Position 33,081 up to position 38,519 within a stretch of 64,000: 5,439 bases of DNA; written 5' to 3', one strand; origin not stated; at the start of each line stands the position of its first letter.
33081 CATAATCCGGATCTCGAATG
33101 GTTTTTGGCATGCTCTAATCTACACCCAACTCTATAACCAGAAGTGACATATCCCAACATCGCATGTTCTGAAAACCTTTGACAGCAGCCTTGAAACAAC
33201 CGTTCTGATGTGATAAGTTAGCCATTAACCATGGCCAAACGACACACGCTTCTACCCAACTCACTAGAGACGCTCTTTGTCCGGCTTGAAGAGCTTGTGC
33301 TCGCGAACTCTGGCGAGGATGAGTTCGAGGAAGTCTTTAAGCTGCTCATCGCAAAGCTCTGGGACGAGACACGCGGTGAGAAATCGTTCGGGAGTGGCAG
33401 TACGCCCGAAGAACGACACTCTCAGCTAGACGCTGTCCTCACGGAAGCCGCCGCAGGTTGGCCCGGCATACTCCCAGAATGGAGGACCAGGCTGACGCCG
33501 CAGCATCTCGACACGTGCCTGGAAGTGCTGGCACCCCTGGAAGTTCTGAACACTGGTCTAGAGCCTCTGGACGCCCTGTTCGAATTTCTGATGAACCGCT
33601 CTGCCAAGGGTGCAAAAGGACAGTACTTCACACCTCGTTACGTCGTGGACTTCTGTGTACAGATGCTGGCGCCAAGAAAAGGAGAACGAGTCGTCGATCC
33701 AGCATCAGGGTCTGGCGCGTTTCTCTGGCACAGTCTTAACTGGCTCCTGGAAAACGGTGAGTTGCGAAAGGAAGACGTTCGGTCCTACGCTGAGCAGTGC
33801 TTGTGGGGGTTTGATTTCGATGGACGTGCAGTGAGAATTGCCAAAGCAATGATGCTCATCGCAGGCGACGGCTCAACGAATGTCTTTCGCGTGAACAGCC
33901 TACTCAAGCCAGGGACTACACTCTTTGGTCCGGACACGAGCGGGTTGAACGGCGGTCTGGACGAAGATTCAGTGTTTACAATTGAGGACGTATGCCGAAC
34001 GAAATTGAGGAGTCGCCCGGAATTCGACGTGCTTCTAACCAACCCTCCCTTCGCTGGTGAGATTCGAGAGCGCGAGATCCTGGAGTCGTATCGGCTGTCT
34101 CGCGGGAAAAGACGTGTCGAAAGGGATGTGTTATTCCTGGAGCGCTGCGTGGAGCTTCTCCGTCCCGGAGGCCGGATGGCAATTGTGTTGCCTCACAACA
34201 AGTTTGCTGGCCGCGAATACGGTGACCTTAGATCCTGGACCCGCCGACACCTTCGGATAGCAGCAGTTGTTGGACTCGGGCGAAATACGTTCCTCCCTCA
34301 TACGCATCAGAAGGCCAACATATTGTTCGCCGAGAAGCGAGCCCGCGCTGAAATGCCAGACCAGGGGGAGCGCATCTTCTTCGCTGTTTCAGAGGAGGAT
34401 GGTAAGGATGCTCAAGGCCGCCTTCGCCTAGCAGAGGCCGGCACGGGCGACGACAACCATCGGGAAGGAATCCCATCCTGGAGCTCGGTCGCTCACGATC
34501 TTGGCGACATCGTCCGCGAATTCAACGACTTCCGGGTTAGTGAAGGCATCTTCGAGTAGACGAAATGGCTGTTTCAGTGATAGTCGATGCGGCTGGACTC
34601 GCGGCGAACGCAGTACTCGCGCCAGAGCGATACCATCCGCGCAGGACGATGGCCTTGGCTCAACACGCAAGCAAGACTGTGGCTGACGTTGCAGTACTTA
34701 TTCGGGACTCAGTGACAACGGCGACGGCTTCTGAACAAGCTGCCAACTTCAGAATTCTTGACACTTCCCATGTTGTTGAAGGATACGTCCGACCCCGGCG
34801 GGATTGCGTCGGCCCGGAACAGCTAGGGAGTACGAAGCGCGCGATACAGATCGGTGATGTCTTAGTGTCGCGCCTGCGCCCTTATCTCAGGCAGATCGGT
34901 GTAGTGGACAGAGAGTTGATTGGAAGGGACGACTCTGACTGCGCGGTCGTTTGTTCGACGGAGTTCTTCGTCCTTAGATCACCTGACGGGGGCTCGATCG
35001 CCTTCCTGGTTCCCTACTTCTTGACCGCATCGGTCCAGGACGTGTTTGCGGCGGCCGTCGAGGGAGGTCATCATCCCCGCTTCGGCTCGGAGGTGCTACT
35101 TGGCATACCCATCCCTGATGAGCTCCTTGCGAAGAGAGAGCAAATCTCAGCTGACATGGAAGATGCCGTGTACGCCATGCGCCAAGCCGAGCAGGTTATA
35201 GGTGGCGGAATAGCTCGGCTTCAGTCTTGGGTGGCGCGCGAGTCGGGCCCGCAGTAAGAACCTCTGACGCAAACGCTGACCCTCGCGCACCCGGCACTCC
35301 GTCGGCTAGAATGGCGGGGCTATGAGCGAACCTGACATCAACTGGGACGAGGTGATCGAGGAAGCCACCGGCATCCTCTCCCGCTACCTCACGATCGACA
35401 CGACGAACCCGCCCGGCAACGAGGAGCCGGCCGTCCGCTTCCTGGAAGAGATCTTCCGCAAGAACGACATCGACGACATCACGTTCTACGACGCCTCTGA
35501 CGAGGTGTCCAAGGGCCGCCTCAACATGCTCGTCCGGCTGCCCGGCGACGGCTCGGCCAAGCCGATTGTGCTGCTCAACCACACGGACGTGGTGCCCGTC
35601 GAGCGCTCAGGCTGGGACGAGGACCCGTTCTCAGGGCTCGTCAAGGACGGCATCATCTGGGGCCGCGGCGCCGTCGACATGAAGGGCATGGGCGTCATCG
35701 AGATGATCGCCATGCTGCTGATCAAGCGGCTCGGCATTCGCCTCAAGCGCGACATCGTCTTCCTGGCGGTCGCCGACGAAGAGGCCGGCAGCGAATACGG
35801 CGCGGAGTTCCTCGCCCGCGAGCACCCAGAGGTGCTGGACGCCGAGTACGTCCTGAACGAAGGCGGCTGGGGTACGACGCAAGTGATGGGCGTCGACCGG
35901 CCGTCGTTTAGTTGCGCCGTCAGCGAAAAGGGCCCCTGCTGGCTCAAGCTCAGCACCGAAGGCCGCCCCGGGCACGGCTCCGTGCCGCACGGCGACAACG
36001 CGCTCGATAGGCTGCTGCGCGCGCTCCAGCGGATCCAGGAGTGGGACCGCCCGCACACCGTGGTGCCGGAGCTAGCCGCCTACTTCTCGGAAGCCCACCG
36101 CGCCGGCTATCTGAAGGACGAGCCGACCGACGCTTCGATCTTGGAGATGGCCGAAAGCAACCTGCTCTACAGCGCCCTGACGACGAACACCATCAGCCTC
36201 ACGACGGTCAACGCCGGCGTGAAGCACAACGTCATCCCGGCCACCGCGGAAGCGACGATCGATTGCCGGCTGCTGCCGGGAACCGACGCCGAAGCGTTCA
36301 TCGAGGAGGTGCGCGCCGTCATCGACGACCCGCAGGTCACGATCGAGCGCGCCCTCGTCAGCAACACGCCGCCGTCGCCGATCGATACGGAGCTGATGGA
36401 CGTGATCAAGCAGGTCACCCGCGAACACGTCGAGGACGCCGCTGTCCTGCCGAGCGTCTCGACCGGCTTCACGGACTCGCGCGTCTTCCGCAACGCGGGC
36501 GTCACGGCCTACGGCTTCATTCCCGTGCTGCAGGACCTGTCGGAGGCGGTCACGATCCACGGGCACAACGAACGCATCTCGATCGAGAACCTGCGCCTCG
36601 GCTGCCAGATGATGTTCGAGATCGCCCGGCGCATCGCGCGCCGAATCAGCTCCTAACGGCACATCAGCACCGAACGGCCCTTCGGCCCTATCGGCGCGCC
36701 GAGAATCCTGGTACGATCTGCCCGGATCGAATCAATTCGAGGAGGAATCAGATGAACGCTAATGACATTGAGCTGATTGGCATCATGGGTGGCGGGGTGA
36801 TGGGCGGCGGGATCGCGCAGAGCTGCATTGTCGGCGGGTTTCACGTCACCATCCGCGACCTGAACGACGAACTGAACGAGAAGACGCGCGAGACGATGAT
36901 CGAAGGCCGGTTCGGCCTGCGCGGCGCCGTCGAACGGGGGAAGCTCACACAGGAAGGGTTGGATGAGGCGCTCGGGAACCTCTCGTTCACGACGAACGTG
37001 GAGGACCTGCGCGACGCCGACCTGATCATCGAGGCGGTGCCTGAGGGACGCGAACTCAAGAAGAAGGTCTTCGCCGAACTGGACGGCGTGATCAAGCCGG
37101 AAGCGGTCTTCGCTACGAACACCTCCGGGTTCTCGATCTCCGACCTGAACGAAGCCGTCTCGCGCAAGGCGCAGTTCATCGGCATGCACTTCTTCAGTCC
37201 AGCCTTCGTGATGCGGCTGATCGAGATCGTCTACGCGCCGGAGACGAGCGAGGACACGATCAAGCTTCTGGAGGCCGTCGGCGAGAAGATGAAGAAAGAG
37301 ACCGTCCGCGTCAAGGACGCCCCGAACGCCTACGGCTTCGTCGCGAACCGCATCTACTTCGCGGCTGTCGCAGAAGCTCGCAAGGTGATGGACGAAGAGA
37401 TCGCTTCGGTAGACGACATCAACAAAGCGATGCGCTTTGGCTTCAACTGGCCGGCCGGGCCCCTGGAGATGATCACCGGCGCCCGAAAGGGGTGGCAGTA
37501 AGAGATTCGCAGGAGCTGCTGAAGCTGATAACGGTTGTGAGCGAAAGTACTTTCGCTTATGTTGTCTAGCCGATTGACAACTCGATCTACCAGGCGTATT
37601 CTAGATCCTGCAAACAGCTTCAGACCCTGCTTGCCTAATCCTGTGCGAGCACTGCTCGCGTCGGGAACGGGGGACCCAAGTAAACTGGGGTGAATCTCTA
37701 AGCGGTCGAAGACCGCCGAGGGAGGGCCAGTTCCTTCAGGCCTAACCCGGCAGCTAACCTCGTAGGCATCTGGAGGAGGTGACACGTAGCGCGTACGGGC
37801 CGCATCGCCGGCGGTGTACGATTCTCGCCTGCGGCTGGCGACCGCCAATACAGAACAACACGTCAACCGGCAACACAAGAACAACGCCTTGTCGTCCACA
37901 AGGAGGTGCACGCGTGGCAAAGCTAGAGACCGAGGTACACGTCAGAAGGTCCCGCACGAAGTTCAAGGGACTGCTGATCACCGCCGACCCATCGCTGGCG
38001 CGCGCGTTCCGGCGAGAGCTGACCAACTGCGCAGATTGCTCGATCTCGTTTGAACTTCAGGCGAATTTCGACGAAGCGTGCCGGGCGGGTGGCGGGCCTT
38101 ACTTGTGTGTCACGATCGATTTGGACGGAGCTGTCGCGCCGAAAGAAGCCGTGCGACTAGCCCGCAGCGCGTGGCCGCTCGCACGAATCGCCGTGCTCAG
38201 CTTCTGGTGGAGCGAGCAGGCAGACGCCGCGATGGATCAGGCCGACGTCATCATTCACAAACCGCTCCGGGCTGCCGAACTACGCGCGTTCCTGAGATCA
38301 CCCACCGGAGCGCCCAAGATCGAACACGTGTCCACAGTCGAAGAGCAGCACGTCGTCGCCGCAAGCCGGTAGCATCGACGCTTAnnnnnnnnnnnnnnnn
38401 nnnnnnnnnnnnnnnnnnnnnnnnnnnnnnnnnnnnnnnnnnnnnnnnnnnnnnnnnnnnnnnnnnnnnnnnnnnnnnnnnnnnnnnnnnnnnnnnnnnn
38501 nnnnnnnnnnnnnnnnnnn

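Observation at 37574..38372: c-di-AMP (ydaO-class) riboswitch controlling a stand-alone receiver-domain protein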

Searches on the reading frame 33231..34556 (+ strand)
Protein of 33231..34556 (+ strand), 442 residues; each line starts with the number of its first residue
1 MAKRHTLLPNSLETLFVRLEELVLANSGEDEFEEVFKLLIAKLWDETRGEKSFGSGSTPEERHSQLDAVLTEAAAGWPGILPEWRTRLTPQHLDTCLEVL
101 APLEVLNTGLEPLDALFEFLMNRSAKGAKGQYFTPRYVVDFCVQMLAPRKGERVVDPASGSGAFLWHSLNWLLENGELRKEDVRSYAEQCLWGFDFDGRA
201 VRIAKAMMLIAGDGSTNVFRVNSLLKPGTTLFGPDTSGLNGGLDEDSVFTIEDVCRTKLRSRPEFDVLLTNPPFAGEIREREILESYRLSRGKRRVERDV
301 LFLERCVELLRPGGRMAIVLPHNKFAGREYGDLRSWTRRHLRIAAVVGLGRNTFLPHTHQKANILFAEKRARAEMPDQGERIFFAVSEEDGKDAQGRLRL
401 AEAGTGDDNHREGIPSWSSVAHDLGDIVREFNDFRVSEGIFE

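Call 81: search_protein_families(library=pfam, proteins=[window:33231-34556:+], max_evalue=0.00001)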
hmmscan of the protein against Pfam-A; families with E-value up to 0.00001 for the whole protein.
window:33231-34556:+ (442 aa): 2 families
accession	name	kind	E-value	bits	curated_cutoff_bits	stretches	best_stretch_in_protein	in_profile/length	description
PF02384.22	N6_Mtase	-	9.8e-29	101.1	20.4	1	116-393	9-253/311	N-6 DNA Methylase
PF07669.17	Eco57I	-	1.2e-09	38.9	25.3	1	189-340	1-156/171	Eco57I restriction-modification methylase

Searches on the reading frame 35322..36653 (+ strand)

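Call 7: search_protein_families(library=pfam, proteins=[window:35322-36653:+], max_evalue=1)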
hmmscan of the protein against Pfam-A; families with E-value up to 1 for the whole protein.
window:35322-36653:+ (444 aa): 4 families
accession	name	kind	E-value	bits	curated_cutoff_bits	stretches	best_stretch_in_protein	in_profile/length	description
PF01546.33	Peptidase_M20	-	3.7e-31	109.1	24.6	1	84-436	2-205/206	Peptidase family M20/M25/M40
PF07687.19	M20_dimer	-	6.6e-19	68.3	21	1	201-338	2-103/107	Peptidase dimerisation domain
PF04389.22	Peptidase_M28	-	3.6e-10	40.3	21.3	1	68-180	1-92/193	Peptidase family M28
PF01025.24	GrpE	-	0.21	11.7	25.8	0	323-394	87-161/165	GrpE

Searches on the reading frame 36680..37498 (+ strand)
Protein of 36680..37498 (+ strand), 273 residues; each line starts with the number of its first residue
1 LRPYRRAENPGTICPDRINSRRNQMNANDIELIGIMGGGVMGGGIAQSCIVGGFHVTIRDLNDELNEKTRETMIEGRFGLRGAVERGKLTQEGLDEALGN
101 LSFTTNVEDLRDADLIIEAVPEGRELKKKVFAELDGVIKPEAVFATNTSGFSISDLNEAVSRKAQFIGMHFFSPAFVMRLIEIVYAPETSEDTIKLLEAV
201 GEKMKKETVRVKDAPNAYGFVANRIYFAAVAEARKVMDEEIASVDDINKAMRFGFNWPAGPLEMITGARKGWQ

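Call 7: search_protein_families(library=pfam, proteins=[window:36680-37498:+], max_evalue=1)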
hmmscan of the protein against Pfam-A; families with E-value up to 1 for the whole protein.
window:36680-37498:+ (273 aa): 6 families
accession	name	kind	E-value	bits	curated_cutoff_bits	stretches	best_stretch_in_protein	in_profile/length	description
PF02737.24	3HCDH_N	-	6.8e-56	189.5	22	1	33-213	2-179/180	3-hydroxyacyl-CoA dehydrogenase, NAD binding domain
PF00725.27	3HCDH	-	1e-10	42.5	22.1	1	219-265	1-47/97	3-hydroxyacyl-CoA dehydrogenase, C-terminal domain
PF03446.21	NAD_binding_2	-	0.0013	19.2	21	1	33-144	2-89/161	NAD binding domain of 6-phosphogluconate dehydrogenase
PF03807.23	F420_oxidored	-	0.033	15.2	21.6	1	33-73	2-44/94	NADP oxidoreductase coenzyme F420-dependent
PF01210.29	NAD_Gly3P_dh_N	-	0.051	14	23.1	1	33-152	2-107/158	NAD-dependent glycerol-3-phosphate dehydrogenase N-terminus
PF07338.18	YdgH_BhsA-like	-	0.14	12.6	27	0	151-172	14-35/55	YdgH/BhsA/McbA-like domain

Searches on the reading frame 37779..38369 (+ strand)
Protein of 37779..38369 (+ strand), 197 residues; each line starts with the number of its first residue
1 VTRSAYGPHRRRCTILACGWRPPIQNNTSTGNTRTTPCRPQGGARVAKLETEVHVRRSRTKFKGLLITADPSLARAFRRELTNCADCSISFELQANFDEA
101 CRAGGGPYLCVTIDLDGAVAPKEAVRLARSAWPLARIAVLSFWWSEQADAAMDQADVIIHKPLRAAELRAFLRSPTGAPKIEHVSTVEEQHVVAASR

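Call 6: search_protein_families(library=ncbifam, proteins=[window:37779-38369:+], max_evalue=10)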
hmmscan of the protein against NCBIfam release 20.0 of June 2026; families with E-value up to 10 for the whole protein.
window:37779-38369:+ (197 aa): 0 families
